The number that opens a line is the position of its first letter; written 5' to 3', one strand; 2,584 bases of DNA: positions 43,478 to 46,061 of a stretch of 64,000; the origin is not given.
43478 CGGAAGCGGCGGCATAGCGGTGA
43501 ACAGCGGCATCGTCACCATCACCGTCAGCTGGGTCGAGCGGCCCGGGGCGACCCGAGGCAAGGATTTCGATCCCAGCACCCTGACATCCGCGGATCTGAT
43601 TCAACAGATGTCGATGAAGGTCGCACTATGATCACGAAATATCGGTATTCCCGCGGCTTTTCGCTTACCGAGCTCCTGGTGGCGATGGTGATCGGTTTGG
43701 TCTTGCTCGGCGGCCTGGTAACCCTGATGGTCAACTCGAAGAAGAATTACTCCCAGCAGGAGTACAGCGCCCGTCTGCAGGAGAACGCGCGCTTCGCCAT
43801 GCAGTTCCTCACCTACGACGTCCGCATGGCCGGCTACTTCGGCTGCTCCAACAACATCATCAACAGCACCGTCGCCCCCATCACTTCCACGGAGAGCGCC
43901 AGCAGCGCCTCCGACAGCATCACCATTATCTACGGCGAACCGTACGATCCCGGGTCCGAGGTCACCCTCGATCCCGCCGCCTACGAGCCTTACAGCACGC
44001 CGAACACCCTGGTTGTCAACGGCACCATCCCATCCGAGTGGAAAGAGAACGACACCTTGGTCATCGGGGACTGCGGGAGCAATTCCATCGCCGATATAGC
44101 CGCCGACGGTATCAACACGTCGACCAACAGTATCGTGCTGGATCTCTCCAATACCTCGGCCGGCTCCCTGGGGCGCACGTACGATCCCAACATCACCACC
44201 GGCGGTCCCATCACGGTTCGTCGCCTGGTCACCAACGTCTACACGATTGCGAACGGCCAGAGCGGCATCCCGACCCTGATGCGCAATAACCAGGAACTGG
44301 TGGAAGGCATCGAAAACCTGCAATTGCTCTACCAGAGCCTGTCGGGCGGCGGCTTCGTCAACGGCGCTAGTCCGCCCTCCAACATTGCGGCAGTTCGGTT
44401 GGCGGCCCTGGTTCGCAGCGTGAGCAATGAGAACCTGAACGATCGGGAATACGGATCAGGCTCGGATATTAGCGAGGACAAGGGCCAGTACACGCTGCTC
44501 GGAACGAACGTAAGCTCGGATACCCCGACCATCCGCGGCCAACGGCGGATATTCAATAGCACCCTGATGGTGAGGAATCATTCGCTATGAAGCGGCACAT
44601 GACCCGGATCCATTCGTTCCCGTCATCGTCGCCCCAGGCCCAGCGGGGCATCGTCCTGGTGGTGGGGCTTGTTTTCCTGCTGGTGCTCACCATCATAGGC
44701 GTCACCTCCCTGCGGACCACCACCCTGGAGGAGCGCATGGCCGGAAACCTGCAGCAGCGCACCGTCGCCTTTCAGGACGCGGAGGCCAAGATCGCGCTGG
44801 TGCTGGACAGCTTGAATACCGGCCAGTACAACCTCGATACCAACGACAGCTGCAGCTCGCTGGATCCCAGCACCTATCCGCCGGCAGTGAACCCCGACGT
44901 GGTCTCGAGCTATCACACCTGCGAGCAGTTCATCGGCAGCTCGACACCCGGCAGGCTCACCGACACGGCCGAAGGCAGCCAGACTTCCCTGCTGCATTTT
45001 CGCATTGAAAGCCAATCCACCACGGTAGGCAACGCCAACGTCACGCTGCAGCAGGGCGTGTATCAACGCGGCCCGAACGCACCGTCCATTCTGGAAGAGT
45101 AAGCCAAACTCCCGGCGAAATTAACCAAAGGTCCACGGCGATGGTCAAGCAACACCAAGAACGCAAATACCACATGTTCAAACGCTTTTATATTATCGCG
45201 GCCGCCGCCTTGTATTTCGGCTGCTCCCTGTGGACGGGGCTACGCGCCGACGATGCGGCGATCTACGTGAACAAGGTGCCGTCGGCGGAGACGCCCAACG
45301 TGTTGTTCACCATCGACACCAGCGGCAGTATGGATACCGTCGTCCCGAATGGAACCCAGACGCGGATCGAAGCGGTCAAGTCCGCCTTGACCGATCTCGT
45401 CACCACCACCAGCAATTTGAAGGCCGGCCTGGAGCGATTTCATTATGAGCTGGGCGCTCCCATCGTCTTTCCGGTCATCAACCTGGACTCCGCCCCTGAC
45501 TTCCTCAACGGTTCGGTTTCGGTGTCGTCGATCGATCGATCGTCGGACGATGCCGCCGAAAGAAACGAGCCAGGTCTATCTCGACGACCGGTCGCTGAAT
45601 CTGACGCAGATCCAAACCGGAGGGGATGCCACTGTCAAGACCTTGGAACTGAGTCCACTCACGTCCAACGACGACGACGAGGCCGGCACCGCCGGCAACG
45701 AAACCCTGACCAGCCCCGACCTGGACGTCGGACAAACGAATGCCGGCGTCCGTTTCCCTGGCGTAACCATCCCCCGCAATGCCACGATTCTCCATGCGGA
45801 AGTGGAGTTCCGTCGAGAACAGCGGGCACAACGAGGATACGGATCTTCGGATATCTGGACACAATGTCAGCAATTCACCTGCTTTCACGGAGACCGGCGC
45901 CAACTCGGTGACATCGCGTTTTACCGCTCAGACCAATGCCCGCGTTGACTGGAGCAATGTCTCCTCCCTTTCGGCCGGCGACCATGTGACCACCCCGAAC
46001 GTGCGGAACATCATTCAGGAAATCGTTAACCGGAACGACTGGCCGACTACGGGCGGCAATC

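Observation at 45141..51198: Giant modular PilY1-like adhesin gene shattered by at least 17 frame changes and one in-frame stop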

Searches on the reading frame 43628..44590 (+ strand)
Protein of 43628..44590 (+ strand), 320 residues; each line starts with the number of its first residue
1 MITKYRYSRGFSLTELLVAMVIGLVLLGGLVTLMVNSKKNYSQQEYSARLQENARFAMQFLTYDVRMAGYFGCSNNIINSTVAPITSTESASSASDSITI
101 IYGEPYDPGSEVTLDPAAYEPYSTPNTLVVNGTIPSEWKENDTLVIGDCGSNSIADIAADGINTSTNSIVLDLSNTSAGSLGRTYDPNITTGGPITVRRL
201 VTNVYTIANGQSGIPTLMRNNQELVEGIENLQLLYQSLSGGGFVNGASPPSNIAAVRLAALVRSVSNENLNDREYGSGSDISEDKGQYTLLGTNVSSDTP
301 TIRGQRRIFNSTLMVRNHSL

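Call 48: find_encoding_contigs(protein=window:43628-44590:+, flank=10000, max_places=10)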
Protein window:43628-44590:+ (320 aa): 1 contig read that carries it; 1 place shown.
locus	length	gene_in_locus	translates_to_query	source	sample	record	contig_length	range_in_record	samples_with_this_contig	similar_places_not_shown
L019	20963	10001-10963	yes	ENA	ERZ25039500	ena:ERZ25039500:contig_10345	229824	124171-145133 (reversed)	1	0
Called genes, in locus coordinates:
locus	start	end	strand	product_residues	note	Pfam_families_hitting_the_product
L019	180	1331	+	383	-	PF04339:FemAB_like, PF13480:Acetyltransf_6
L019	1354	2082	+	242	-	PF03588:Leu_Phe_trans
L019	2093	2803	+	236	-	PF04376:ATE_N, PF04377:ATE_C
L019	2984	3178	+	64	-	PF01176:eIF-1a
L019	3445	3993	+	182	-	PF01726:LexA_DNA_bind, PF00717:Peptidase_S24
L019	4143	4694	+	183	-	PF01923:Cob_adeno_trans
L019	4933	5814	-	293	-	PF01497:Peripla_BP_2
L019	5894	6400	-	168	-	PF01510:Amidase_2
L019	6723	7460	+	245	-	-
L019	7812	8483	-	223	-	PF07963:N_methyl (weak), PF12019:GspH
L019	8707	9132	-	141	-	PF01475:FUR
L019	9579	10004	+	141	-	-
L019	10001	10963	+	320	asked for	PF07963:N_methyl, PF16074:PilW (weak)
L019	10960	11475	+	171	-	PF14341:PilX_N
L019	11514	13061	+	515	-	-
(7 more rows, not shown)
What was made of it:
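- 43628..44590 (+): pilW (320 aa), intact. PF16074 on the identical product (call 48).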

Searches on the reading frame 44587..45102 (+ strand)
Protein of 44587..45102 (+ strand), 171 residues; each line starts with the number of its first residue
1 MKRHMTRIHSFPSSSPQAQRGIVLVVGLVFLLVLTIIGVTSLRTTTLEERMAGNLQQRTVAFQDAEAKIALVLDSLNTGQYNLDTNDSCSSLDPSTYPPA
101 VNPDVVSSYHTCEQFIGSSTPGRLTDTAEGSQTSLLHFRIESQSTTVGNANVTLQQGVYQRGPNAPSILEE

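Call 16: find_encoding_contigs(protein=window:44587-45102:+, flank=10000, max_places=10)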
Protein window:44587-45102:+ (171 aa): no gene with exactly this product is on record in the collection.

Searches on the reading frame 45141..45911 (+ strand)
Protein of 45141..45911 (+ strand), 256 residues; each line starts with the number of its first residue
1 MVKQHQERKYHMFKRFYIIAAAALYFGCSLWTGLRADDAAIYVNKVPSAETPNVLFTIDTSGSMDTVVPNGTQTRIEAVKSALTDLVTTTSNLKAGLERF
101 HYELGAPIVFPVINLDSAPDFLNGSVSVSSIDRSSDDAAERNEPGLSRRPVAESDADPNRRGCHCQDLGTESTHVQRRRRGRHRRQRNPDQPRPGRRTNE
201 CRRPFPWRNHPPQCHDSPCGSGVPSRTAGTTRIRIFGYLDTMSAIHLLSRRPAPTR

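Call 34: find_encoding_contigs(protein=window:45141-45911:+, flank=10000, max_places=10)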
Protein window:45141-45911:+ (256 aa): no gene with exactly this product is on record in the collection.
